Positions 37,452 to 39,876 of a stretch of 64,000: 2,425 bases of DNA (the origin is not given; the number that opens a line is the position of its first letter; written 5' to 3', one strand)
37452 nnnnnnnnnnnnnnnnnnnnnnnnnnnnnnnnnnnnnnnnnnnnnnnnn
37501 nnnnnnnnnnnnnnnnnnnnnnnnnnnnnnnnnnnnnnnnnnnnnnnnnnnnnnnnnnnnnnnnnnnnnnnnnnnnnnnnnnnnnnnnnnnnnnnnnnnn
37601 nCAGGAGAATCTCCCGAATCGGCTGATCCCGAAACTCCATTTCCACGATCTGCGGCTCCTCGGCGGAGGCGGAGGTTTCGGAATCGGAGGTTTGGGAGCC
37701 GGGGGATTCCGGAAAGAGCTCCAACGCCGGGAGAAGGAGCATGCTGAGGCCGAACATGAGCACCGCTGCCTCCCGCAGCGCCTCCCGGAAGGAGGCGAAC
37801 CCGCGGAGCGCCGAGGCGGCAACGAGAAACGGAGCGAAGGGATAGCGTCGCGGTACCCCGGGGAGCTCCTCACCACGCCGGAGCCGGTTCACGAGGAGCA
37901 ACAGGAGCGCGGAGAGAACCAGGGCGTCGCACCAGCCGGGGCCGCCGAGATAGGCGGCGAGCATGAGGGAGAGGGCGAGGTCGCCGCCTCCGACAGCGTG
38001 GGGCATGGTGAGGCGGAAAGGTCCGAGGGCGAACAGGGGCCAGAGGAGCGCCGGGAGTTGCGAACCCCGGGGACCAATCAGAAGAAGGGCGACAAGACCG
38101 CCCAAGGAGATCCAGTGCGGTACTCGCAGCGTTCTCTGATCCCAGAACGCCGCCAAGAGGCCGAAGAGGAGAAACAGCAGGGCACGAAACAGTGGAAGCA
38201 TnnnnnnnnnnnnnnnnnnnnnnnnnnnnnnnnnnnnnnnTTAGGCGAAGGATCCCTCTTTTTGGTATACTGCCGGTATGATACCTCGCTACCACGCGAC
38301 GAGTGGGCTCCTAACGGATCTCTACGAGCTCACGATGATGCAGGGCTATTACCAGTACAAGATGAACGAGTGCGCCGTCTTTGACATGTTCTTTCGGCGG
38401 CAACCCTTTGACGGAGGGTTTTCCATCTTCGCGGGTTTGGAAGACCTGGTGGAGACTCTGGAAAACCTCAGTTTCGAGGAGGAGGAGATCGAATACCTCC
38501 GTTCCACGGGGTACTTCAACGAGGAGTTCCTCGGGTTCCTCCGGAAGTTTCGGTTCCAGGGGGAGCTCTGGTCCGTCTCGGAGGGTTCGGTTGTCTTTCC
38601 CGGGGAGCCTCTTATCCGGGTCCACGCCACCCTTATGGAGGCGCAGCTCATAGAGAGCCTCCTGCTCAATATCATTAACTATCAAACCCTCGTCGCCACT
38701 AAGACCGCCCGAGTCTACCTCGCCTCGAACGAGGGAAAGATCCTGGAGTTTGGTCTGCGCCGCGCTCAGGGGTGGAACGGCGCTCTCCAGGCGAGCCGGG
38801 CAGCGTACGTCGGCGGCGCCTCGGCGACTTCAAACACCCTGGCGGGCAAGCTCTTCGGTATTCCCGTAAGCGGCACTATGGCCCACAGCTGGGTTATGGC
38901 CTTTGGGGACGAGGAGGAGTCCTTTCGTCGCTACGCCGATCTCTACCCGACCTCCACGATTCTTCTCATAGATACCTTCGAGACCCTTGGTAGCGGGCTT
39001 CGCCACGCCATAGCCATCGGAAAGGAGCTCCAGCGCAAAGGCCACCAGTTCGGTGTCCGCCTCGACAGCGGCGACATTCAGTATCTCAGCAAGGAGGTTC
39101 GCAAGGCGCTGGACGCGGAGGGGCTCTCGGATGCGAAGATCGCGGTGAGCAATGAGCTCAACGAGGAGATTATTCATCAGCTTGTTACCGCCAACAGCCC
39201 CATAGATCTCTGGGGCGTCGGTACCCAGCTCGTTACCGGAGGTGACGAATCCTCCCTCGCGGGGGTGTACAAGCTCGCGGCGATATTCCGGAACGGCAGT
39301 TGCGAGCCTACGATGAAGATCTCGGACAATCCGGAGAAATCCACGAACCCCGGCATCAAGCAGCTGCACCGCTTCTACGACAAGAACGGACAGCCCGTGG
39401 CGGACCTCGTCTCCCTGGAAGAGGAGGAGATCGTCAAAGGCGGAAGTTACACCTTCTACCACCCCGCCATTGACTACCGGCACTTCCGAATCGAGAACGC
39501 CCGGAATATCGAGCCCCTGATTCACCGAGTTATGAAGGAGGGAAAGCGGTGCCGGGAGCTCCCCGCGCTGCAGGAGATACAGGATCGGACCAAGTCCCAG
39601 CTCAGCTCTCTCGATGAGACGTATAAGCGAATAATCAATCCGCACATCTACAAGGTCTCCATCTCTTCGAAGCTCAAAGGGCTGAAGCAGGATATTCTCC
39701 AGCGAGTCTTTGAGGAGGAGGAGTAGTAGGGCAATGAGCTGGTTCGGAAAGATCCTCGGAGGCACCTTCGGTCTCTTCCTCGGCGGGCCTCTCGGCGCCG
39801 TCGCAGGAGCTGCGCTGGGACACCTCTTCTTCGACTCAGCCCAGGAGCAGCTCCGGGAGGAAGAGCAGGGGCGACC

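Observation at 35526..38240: Single ORF fusing an inner-membrane prepilin peptidase to an outer-membrane secretin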

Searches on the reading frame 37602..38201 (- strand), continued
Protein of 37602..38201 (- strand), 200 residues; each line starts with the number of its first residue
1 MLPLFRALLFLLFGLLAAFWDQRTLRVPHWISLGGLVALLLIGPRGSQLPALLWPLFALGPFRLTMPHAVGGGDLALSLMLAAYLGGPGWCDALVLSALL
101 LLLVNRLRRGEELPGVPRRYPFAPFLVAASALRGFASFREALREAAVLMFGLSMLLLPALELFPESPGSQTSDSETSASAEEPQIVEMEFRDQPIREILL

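Call 86: find_encoding_contigs(protein=P0246, flank=7000, max_places=1)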
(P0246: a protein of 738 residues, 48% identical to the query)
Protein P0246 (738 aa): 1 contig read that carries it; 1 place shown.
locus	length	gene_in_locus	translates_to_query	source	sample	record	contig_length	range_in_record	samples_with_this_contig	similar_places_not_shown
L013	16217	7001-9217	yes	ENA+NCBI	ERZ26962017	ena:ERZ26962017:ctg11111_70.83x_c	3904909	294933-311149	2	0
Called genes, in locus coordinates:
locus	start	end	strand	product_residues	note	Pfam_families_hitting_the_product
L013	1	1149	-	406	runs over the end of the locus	PF02421:FeoB_N (weak), PF01926:MMR_HSR1, PF18128:HydF_dimer, PF18133:HydF_tetramer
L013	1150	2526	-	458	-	PF00206:Lyase_1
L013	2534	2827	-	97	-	PF21699:TM1266-like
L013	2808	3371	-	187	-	-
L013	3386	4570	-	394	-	PF04055:Radical_SAM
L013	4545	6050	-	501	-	PF04055:Radical_SAM, PF06968:BATS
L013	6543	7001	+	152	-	PF01478:Peptidase_A24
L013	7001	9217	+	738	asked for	PF03958:Secretin_N (faint), PF00263:Secretin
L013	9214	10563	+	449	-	PF05157:MshEN (weak), PF00437:T2SSE, PF13191:AAA_16 (weak), PF13401:AAA_22 (faint)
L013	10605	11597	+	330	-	PF00482:T2SSF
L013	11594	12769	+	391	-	-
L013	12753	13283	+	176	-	-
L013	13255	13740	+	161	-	-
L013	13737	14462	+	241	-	PF13620:CarboxypepD_reg (weak), PF13715:CarbopepD_reg_2 (faint), PF14559:TPR_19 (weak), PF13432:TPR_16 (weak)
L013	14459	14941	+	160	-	PF08334:T2SSG, PF22434:PilW_C (weak)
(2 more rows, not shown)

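Call 88: find_encoding_contigs(protein=P0224, flank=4000, max_places=1)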
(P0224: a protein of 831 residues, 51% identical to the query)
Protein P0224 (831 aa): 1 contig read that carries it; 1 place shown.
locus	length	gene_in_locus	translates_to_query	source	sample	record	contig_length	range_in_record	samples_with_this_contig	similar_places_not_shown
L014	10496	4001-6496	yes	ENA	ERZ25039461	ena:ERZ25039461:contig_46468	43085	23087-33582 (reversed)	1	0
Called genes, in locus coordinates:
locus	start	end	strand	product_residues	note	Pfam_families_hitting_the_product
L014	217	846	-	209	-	-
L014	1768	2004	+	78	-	-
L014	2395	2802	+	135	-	-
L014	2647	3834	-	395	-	-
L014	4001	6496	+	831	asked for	PF03958:Secretin_N (faint), PF00263:Secretin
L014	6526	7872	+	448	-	PF00437:T2SSE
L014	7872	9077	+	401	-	PF00482:T2SSF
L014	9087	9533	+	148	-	PF07963:N_methyl, PF08334:T2SSG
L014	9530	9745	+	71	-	-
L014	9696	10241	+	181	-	-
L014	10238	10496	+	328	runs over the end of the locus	-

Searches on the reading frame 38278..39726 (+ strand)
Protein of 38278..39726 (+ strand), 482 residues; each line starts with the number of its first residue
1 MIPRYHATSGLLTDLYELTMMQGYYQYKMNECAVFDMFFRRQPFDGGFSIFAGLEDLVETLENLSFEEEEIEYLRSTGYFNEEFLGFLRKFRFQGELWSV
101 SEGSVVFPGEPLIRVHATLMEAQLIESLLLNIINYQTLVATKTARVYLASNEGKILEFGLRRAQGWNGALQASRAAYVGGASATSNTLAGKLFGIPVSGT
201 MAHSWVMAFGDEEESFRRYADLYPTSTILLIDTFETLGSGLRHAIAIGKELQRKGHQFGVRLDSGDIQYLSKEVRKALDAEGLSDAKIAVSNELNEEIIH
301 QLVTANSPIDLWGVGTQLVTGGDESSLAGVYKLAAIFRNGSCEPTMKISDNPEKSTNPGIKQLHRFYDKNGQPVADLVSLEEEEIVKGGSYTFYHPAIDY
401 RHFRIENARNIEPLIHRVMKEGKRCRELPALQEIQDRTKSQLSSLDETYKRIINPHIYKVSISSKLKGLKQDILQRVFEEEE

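Call 9: search_protein_families(library=pfam, proteins=[window:38278-39726:+], max_evalue=0.1)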
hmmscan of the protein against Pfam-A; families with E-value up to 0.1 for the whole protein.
window:38278-39726:+ (482 aa): 4 families
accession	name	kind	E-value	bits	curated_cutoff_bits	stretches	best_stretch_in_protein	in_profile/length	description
PF17767.7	NAPRTase_N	-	8.2e-42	142.9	32.6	1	11-134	1-125/125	Nicotinate phosphoribosyltransferase (NAPRTase) N-terminal domain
PF17956.6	NAPRTase_C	-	4.5e-31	108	23.3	1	361-470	2-111/111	Nicotinate phosphoribosyltransferase C-terminal domain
PF04095.22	NAPRTase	-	1.4e-08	35.3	20.8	1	155-367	3-235/239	Nicotinate phosphoribosyltransferase (NAPRTase) family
PF02749.22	QRPTase_N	-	9.7e-05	23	27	1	93-134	39-79/82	Quinolinate phosphoribosyl transferase, N-terminal domain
